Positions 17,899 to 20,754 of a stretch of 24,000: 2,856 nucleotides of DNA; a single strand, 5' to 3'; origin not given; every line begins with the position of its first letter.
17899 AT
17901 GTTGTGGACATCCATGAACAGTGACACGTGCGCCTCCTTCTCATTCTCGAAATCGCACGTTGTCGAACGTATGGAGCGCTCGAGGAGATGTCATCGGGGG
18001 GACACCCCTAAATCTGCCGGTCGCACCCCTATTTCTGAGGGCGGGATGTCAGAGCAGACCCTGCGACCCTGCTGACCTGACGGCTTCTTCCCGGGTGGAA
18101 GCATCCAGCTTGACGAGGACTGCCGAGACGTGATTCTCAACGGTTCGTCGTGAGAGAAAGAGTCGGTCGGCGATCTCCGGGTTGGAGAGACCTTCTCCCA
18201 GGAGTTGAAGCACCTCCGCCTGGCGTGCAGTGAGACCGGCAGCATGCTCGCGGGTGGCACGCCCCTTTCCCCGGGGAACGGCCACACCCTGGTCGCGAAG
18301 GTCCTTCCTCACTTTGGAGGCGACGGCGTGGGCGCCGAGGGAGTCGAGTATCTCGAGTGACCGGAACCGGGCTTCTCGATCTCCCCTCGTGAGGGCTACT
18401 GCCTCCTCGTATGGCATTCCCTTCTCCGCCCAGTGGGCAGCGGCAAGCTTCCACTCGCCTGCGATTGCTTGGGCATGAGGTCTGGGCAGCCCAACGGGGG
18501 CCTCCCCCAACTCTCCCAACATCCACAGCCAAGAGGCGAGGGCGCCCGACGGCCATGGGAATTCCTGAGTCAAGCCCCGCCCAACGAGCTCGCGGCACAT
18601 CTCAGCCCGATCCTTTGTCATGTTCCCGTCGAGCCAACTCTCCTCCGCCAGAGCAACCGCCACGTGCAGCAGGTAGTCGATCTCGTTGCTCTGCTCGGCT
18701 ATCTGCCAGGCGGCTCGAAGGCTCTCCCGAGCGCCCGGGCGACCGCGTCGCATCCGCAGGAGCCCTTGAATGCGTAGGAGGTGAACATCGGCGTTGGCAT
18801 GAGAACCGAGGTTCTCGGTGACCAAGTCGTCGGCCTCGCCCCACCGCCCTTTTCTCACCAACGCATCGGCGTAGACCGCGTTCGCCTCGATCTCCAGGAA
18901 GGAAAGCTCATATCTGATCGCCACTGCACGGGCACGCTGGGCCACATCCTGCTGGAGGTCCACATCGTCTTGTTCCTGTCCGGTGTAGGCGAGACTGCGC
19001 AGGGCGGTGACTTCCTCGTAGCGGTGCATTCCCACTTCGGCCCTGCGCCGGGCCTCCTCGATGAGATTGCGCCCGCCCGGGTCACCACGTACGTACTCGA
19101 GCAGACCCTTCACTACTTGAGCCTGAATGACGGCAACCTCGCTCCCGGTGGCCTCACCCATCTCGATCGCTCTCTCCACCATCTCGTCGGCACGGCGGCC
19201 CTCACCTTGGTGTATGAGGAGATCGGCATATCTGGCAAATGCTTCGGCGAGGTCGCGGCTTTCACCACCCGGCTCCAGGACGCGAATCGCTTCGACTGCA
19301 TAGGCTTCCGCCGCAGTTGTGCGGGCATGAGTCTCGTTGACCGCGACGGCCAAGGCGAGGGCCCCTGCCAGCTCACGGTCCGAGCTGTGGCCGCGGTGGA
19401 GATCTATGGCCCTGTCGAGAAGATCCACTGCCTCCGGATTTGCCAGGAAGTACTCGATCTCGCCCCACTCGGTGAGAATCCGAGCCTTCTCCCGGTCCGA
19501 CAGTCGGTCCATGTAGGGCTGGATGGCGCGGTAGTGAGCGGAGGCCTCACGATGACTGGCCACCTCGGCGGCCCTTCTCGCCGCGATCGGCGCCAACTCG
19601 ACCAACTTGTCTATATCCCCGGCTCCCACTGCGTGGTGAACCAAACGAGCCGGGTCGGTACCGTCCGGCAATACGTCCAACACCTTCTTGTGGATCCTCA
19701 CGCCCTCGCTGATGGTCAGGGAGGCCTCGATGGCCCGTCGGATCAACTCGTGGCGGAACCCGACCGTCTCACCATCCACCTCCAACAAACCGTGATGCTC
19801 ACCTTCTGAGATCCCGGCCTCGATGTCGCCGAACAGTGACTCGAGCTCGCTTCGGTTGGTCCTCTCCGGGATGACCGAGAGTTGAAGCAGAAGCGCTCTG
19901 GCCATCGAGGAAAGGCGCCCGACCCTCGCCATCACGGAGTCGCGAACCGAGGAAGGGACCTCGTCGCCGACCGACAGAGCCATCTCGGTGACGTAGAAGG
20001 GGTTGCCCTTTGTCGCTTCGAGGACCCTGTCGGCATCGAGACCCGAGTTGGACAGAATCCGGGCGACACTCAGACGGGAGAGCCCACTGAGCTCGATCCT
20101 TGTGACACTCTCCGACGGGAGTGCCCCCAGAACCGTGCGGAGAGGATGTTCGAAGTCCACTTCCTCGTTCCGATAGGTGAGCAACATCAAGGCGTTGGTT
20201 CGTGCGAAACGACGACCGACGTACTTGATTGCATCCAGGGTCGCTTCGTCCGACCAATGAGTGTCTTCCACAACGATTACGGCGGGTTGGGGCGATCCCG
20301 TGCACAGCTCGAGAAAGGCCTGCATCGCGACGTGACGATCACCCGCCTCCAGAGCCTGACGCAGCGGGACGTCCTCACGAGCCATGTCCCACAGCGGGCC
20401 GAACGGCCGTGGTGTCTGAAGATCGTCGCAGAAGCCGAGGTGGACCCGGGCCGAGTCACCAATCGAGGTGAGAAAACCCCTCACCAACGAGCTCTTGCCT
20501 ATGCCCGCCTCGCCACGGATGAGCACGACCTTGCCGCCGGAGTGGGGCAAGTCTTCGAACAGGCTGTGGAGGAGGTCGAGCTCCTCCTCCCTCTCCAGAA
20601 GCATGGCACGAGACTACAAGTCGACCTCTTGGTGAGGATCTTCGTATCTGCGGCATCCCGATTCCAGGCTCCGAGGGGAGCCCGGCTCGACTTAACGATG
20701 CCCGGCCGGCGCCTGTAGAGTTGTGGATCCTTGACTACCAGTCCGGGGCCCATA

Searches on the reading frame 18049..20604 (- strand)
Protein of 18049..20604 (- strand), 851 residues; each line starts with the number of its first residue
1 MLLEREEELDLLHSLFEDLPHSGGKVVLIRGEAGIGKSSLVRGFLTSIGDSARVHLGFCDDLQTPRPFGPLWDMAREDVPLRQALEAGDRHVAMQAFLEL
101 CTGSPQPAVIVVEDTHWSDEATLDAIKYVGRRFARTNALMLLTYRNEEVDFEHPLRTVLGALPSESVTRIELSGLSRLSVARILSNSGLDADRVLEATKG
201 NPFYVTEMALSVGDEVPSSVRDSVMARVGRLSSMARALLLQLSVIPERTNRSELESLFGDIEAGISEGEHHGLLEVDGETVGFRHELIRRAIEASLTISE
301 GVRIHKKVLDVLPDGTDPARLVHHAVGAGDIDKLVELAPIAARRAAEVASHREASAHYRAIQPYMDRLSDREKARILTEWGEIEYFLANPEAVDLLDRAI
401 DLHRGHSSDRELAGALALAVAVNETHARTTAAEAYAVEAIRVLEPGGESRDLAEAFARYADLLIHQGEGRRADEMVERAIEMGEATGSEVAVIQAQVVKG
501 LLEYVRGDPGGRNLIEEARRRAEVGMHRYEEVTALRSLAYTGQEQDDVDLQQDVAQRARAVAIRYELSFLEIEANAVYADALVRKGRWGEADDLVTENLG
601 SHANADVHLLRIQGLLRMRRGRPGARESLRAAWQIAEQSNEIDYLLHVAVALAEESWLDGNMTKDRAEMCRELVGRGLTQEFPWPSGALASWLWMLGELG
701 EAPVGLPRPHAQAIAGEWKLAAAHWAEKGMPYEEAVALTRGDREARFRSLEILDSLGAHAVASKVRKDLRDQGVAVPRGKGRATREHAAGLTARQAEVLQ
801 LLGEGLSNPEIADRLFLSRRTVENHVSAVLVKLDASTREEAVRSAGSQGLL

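Call 56: search_protein_families(library=pfam, proteins=[window:18049-20604:-], max_evalue=0.001)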
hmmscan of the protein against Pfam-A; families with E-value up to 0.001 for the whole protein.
window:18049-20604:- (851 aa): 4 families
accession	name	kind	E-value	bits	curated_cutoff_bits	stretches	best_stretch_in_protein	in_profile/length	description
PF13191.12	AAA_16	-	1.1e-19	72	32.6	1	3-135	3-161/167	AAA ATPase domain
PF00196.25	GerE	-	5.8e-16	58.3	23.5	1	791-845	3-57/57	Bacterial regulatory proteins, luxR family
PF13384.12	HTH_23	-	6.7e-06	26.2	24.6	1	794-825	6-37/50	Homeodomain-like domain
PF08281.18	Sigma70_r4_2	-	9.6e-06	25.6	25.7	1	790-833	10-54/54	Sigma-70, region 4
